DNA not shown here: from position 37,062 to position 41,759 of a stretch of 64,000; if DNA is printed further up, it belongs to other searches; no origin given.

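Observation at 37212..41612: Symporter, serine hydrolase and NamZ(DUF1343) fused in one 1,466-aa ORF: a possible cut-and-import machine for peptidoglycan sugars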

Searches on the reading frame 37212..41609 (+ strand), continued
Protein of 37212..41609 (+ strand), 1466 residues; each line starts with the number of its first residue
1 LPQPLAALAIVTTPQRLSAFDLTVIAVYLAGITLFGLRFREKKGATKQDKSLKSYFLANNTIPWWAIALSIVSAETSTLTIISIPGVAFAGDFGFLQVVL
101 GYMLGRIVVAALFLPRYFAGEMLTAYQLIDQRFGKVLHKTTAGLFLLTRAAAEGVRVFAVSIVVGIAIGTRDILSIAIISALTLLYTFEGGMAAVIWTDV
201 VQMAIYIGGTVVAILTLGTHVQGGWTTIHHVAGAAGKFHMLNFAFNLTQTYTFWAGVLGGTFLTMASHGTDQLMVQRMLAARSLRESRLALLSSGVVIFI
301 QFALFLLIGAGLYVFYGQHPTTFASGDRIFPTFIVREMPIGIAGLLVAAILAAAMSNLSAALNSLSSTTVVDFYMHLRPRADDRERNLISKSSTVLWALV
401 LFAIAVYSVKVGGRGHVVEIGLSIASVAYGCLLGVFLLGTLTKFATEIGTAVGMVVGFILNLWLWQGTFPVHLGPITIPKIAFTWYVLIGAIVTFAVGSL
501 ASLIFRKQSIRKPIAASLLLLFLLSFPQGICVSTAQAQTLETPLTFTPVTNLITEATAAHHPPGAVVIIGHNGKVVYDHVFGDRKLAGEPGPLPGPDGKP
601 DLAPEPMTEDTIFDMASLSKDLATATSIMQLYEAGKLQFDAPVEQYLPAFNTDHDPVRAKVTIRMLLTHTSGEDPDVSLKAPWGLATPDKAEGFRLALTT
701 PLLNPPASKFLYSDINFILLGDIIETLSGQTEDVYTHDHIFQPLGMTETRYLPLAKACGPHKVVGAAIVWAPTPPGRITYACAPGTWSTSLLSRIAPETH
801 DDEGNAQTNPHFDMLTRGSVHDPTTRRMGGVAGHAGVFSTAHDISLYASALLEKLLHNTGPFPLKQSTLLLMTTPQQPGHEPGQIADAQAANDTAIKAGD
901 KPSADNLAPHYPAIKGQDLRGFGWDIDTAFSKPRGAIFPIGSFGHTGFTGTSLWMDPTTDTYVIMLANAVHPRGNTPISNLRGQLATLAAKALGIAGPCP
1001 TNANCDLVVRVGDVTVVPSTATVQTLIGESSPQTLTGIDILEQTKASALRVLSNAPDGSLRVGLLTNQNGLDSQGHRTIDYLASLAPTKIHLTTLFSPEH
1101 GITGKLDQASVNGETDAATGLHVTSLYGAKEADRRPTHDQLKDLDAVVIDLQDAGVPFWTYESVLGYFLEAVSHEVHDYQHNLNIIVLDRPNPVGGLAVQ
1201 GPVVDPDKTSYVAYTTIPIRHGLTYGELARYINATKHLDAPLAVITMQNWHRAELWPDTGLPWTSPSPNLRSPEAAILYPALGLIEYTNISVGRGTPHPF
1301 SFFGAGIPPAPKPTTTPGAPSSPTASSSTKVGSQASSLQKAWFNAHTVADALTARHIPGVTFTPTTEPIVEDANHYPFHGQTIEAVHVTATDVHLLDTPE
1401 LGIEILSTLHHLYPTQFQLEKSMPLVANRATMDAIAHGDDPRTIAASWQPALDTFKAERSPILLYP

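Call 7: find_homologous_proteins(query=window:37212-41609:+, max_evalue=1e-10)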
Query window:37212-41609:+ (1466 aa): 1174 proteins with E <= 1e-10 among 8000 candidates; the best 120 are listed.
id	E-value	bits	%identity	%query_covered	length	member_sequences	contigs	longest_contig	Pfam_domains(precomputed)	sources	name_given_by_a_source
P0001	0.0e+0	3320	100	100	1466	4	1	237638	PF07075.18,PF00474.24,PF20732.3,PF00144.30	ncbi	-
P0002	0.0e+0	2902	89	100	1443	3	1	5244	PF07075.18,PF00474.24,PF20732.3,PF00144.30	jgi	-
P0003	0.0e+0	2851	86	100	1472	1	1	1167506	PF07075.18,PF00474.24,PF20732.3,PF00144.30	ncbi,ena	-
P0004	0.0e+0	2582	80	99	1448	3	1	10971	PF07075.18,PF00474.24,PF20732.3,PF00144.30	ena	-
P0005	0.0e+0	2373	73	100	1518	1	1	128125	PF07075.18,PF00474.24,PF20732.3,PF00144.30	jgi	jgi:SSS family transporter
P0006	0.0e+0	2359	75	100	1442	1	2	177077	PF07075.18,PF00474.24,PF20732.3,PF00144.30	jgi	jgi:SSS family transporter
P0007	0.0e+0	2345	72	100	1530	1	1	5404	PF07075.18,PF00474.24,PF20732.3,PF00144.30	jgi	-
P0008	0.0e+0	2340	73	100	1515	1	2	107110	PF07075.18,PF00474.24,PF20732.3,PF00144.30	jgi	jgi:SSS family transporter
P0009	0.0e+0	2301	72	100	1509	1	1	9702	PF07075.18,PF00474.24,PF20732.3,PF00144.30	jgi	-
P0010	0.0e+0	2290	72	99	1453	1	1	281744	PF07075.18,PF00474.24,PF20732.3,PF00144.30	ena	-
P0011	0.0e+0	2278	71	100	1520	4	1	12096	PF07075.18,PF00474.24,PF20732.3,PF00144.30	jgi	-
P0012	0.0e+0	2276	71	100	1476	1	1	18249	PF07075.18,PF00474.24,PF20732.3,PF00144.30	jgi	-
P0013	0.0e+0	2273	72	99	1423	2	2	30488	PF07075.18,PF00474.24,PF20732.3,PF00144.30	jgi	jgi:SSS family transporter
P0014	0.0e+0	2268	71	100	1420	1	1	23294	PF07075.18,PF00474.24,PF20732.3,PF00144.30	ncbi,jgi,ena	jgi:SSS family transporter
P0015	0.0e+0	2260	70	100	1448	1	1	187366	PF07075.18,PF00474.24,PF20732.3,PF00144.30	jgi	jgi:SSS family transporter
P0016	0.0e+0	2260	72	99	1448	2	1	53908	PF07075.18,PF00474.24,PF20732.3,PF00144.30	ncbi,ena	-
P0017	0.0e+0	2227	70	100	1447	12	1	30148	PF07075.18,PF00474.24,PF20732.3,PF00144.30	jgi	jgi:SSS family transporter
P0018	0.0e+0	2226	70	100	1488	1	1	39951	PF07075.18,PF00474.24,PF20732.3,PF00144.30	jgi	jgi:SSS family transporter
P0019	0.0e+0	2223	69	99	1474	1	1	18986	PF07075.18,PF00474.24,PF20732.3,PF00144.30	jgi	-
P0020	0.0e+0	2220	70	100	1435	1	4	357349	PF07075.18,PF00474.24,PF20732.3,PF00144.30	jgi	jgi:SSS family transporter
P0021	0.0e+0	2210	70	100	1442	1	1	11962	PF07075.18,PF00474.24,PF20732.3,PF00144.30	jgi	-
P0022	0.0e+0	2208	70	99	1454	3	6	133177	PF07075.18,PF00474.24,PF20732.3,PF00144.30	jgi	jgi:SSS family transporter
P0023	0.0e+0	2205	69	99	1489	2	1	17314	PF07075.18,PF00474.24,PF20732.3,PF00144.30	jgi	jgi:SSS family transporter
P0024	0.0e+0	2204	70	99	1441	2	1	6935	PF07075.18,PF00474.24,PF20732.3,PF00144.30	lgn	-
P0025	0.0e+0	2198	70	99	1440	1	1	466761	PF07075.18,PF00474.24,PF20732.3,PF00144.30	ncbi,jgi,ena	jgi:SSS family transporter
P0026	0.0e+0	2194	70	100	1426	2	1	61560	PF07075.18,PF00474.24,PF20732.3,PF00144.30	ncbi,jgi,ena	jgi:SSS family transporter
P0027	0.0e+0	2193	70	99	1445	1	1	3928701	PF07075.18,PF00474.24,PF20732.3,PF00144.30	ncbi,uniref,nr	ncbi:sodium/solute symporter [Granulicella sp. 5B5]|uniref:sodium:solute symporter family transporte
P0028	0.0e+0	2181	69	99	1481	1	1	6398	PF07075.18,PF00474.24,PF20732.3,PF00144.30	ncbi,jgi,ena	jgi:SSS family transporter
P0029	0.0e+0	2180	70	99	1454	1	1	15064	PF07075.18,PF00474.24,PF20732.3,PF00144.30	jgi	jgi:SSS family transporter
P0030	0.0e+0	2179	69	99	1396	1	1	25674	PF07075.18,PF00474.24,PF20732.3,PF00144.30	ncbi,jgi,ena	jgi:SSS family transporter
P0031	0.0e+0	2177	69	99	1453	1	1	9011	PF07075.18,PF00474.24,PF20732.3,PF00144.30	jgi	jgi:SSS family transporter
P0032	0.0e+0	2177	68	99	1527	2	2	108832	PF07075.18,PF00474.24,PF20732.3,PF00144.30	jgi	jgi:SSS family transporter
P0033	0.0e+0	2175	67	99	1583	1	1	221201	PF07075.18,PF00474.24,PF20732.3,PF00144.30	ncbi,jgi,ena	jgi:SSS family transporter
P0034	0.0e+0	2174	68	100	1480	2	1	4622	PF07075.18,PF00474.24,PF20732.3,PF00144.30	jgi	jgi:SSS family transporter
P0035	0.0e+0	2173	69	100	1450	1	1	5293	PF07075.18,PF00474.24,PF20732.3,PF00144.30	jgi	-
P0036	0.0e+0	2172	68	99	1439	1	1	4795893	PF07075.18,PF00474.24,PF20732.3,PF00144.30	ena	-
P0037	0.0e+0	2169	69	100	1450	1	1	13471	PF07075.18,PF00474.24,PF20732.3,PF00144.30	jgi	jgi:SSS family transporter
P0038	0.0e+0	2168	68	100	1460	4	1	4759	PF07075.18,PF00474.24,PF20732.3,PF00144.30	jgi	jgi:SSS family transporter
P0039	0.0e+0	2164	69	99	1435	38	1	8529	PF07075.18,PF00474.24,PF20732.3,PF00144.30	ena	-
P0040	0.0e+0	2163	69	100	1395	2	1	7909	PF07075.18,PF00474.24,PF20732.3,PF00144.30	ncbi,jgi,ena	jgi:SSS family transporter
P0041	0.0e+0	2161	68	100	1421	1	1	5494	PF07075.18,PF00474.24,PF20732.3,PF00144.30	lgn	-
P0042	0.0e+0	2160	68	100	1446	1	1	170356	PF07075.18,PF00474.24,PF20732.3,PF00144.30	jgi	jgi:SSS family transporter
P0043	0.0e+0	2157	69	99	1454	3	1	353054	PF07075.18,PF00474.24,PF20732.3,PF00144.30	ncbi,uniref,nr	ncbi:sodium:solute symporter family transporter [Granulicella paludicola]|uniref:sodium:solute sympo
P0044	0.0e+0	2157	67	100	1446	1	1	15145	PF07075.18,PF00474.24,PF20732.3,PF00144.30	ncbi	ncbi:MAG TPA: sodium/solute symporter [Acidobacteriaceae bacterium]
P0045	0.0e+0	2148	68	100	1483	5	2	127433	PF07075.18,PF00474.24,PF20732.3,PF00144.30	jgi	jgi:SSS family transporter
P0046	0.0e+0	2146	68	100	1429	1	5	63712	PF07075.18,PF00474.24,PF20732.3,PF00144.30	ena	-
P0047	0.0e+0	2146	68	100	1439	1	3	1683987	PF07075.18,PF00474.24,PF20732.3,PF00144.30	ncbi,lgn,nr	ncbi:MAG TPA: sodium/solute symporter [Acidobacteriaceae bacterium]|nr:sodium/solute symporter [Acid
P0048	0.0e+0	2146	68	99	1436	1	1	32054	PF07075.18,PF00474.24,PF20732.3,PF00144.30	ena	-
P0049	0.0e+0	2145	69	99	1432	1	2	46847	PF07075.18,PF00474.24,PF20732.3,PF00144.30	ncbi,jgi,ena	jgi:SSS family transporter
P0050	0.0e+0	2145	67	100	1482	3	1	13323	PF07075.18,PF00474.24,PF20732.3,PF00144.30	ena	-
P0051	0.0e+0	2144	68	99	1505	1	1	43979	PF07075.18,PF00474.24,PF20732.3,PF00144.30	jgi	jgi:SSS family transporter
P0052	0.0e+0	2143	68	100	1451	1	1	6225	PF07075.18,PF00474.24,PF20732.3,PF00144.30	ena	-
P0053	0.0e+0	2140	68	99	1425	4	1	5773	PF07075.18,PF00474.24,PF20732.3,PF00144.30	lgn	-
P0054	0.0e+0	2140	74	67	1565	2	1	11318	PF07075.18,PF00474.24,PF20732.3,PF00144.30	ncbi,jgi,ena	jgi:SSS family transporter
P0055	0.0e+0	2139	69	100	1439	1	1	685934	PF07075.18,PF00474.24,PF20732.3,PF00144.30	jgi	jgi:SSS family transporter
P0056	0.0e+0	2139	68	100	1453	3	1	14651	PF07075.18,PF00474.24,PF20732.3,PF00144.30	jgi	jgi:SSS family transporter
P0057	0.0e+0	2137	66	99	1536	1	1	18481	PF07075.18,PF00474.24,PF20732.3,PF00144.30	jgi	-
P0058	0.0e+0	2135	68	100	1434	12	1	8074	PF07075.18,PF00474.24,PF20732.3,PF00144.30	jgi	-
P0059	0.0e+0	2135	68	99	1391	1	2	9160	PF07075.18,PF00474.24,PF20732.3,PF00144.30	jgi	jgi:SSS family transporter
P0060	0.0e+0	2135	68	99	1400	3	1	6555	PF07075.18,PF00474.24,PF20732.3,PF00144.30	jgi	jgi:SSS family transporter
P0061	0.0e+0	2135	68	100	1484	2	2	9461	PF07075.18,PF00474.24,PF20732.3,PF00144.30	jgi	-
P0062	0.0e+0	2134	68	100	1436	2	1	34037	PF07075.18,PF00474.24,PF20732.3,PF00144.30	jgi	jgi:SSS family transporter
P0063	0.0e+0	2133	68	100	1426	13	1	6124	PF07075.18,PF00474.24,PF20732.3,PF00144.30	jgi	jgi:SSS family transporter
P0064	0.0e+0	2132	68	100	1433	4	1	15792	PF07075.18,PF00474.24,PF20732.3,PF00144.30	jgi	-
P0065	0.0e+0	2131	67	99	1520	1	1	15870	PF07075.18,PF00474.24,PF20732.3,PF00144.30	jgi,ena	-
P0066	0.0e+0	2130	65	99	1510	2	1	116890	PF07075.18,PF00474.24,PF20732.3,PF00144.30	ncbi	ncbi:MAG TPA: sodium/solute symporter [Acidobacteriaceae bacterium]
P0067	0.0e+0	2130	68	99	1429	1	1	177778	PF07075.18,PF00474.24,PF20732.3,PF00144.30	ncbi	-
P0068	0.0e+0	2129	68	100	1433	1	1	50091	PF07075.18,PF00474.24,PF20732.3,PF00144.30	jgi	jgi:SSS family transporter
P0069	0.0e+0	2129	67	99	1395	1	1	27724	PF07075.18,PF00474.24,PF20732.3,PF00144.30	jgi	jgi:SSS family transporter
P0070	0.0e+0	2129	68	99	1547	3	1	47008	PF07075.18,PF00474.24,PF20732.3,PF00144.30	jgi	jgi:SSS family transporter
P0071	0.0e+0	2128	66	100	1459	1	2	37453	PF07075.18,PF00474.24,PF20732.3,PF00144.30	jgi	jgi:SSS family transporter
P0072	0.0e+0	2127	67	99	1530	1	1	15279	PF07075.18,PF00474.24,PF20732.3,PF00144.30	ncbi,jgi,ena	jgi:SSS family transporter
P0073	0.0e+0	2126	67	100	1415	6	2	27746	PF07075.18,PF00474.24,PF20732.3,PF00144.30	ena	-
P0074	0.0e+0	2126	67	100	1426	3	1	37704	PF07075.18,PF00474.24,PF20732.3,PF00144.30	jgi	jgi:SSS family transporter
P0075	0.0e+0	2126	68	100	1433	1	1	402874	PF07075.18,PF00474.24,PF20732.3,PF00144.30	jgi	jgi:SSS family transporter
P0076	0.0e+0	2125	67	100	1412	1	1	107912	PF07075.18,PF00474.24,PF20732.3,PF00144.30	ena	-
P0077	0.0e+0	2124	67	100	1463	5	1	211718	PF07075.18,PF00474.24,PF20732.3,PF00144.30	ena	-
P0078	0.0e+0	2123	67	100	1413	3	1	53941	PF07075.18,PF00474.24,PF20732.3,PF00144.30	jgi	jgi:SSS family transporter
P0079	0.0e+0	2123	68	100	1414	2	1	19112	PF07075.18,PF00474.24,PF20732.3,PF00144.30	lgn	-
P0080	0.0e+0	2123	67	99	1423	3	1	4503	PF07075.18,PF00474.24,PF20732.3,PF00144.30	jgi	-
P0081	0.0e+0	2122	66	99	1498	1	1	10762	PF07075.18,PF00474.24,PF20732.3,PF00144.30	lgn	-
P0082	0.0e+0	2122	67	100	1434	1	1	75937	PF07075.18,PF00474.24,PF20732.3,PF00144.30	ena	-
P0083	0.0e+0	2122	69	99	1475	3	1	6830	PF07075.18,PF00474.24,PF20732.3,PF00144.30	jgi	jgi:SSS family transporter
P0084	0.0e+0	2122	67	100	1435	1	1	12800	PF07075.18,PF00474.24,PF20732.3,PF00144.30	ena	-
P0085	0.0e+0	2121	67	100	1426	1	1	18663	PF07075.18,PF00474.24,PF20732.3,PF00144.30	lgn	-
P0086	0.0e+0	2119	67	100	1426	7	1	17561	PF07075.18,PF00474.24,PF20732.3,PF00144.30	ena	-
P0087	0.0e+0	2119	67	100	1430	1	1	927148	PF07075.18,PF00474.24,PF20732.3,PF00144.30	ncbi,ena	-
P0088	0.0e+0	2119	68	99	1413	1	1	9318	PF07075.18,PF00474.24,PF20732.3,PF00144.30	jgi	jgi:SSS family transporter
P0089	0.0e+0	2119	67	100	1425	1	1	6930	PF07075.18,PF00474.24,PF20732.3,PF00144.30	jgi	-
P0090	0.0e+0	2118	67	100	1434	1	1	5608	PF07075.18,PF00474.24,PF20732.3,PF00144.30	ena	-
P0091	0.0e+0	2118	67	100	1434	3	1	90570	PF07075.18,PF00474.24,PF20732.3,PF00144.30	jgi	jgi:SSS family transporter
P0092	0.0e+0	2118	66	100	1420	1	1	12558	PF07075.18,PF00474.24,PF20732.3,PF00144.30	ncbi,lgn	ncbi:MAG: sodium/solute symporter [Acidobacteriaceae bacterium]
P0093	0.0e+0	2117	66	100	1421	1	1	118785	PF07075.18,PF00474.24,PF20732.3,PF00144.30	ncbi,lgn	ncbi:MAG: sodium/solute symporter [Acidobacteriaceae bacterium]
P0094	0.0e+0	2114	67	100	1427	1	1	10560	PF07075.18,PF00474.24,PF20732.3,PF00144.30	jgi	jgi:SSS family transporter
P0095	0.0e+0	2114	66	100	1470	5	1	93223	PF07075.18,PF00474.24,PF20732.3,PF00144.30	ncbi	ncbi:MAG TPA: sodium/solute symporter [Acidobacteriaceae bacterium]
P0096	0.0e+0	2113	66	99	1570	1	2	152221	PF07075.18,PF00474.24,PF20732.3,PF00144.30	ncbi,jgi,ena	jgi:SSS family transporter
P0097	0.0e+0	2113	67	100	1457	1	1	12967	PF07075.18,PF00474.24,PF20732.3,PF00144.30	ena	-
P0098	0.0e+0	2113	67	100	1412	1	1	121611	PF07075.18,PF00474.24,PF20732.3,PF00144.30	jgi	jgi:SSS family transporter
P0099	0.0e+0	2113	65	99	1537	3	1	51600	PF07075.18,PF00474.24,PF20732.3,PF00144.30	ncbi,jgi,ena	jgi:SSS family transporter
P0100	0.0e+0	2113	67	100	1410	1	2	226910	PF07075.18,PF00474.24,PF20732.3,PF00144.30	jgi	jgi:SSS family transporter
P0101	0.0e+0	2112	66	100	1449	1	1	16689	PF07075.18,PF00474.24,PF20732.3,PF00144.30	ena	-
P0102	0.0e+0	2112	67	100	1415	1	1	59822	PF07075.18,PF00474.24,PF20732.3,PF00144.30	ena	-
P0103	0.0e+0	2111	67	100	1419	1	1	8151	PF07075.18,PF00474.24,PF20732.3,PF00144.30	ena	-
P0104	0.0e+0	2111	67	100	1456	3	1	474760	PF07075.18,PF00474.24,PF20732.3,PF00144.30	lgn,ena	-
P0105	0.0e+0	2110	67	99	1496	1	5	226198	PF07075.18,PF00474.24,PF20732.3,PF00144.30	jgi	jgi:SSS family transporter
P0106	0.0e+0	2109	66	100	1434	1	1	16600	PF07075.18,PF00474.24,PF20732.3,PF00144.30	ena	-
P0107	0.0e+0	2109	67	99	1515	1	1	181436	PF07075.18,PF00474.24,PF20732.3,PF00144.30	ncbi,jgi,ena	jgi:SSS family transporter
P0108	0.0e+0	2109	67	100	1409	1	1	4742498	PF07075.18,PF00474.24,PF20732.3,PF00144.30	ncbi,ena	-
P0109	0.0e+0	2108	66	100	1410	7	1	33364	PF07075.18,PF00474.24,PF20732.3,PF00144.30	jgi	jgi:SSS family transporter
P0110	0.0e+0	2107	67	100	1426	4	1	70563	PF07075.18,PF00474.24,PF20732.3,PF00144.30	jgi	jgi:SSS family transporter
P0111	0.0e+0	2107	67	99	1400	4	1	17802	PF07075.18,PF00474.24,PF20732.3,PF00144.30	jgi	jgi:SSS family transporter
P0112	0.0e+0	2106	67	100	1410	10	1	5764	PF07075.18,PF00474.24,PF20732.3,PF00144.30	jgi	jgi:SSS family transporter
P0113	0.0e+0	2105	67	99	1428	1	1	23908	PF07075.18,PF00474.24,PF20732.3,PF00144.30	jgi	jgi:SSS family transporter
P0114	0.0e+0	2104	66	100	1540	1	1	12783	PF07075.18,PF00474.24,PF20732.3,PF00144.30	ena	-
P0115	0.0e+0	2103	66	100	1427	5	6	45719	PF07075.18,PF00474.24,PF20732.3,PF00144.30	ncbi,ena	-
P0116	0.0e+0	2103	68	99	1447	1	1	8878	PF07075.18,PF00474.24,PF20732.3,PF00144.30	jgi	jgi:SSS family transporter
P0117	0.0e+0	2102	68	99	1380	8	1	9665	PF07075.18,PF00474.24,PF20732.3,PF00144.30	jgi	jgi:SSS family transporter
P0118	0.0e+0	2102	66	100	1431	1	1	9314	PF07075.18,PF00474.24,PF20732.3,PF00144.30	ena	-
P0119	0.0e+0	2101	67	100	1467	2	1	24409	PF07075.18,PF00474.24,PF20732.3,PF00144.30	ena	-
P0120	0.0e+0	2099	68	99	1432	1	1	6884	PF07075.18,PF00474.24,PF20732.3,PF00144.30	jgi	jgi:SSS family transporter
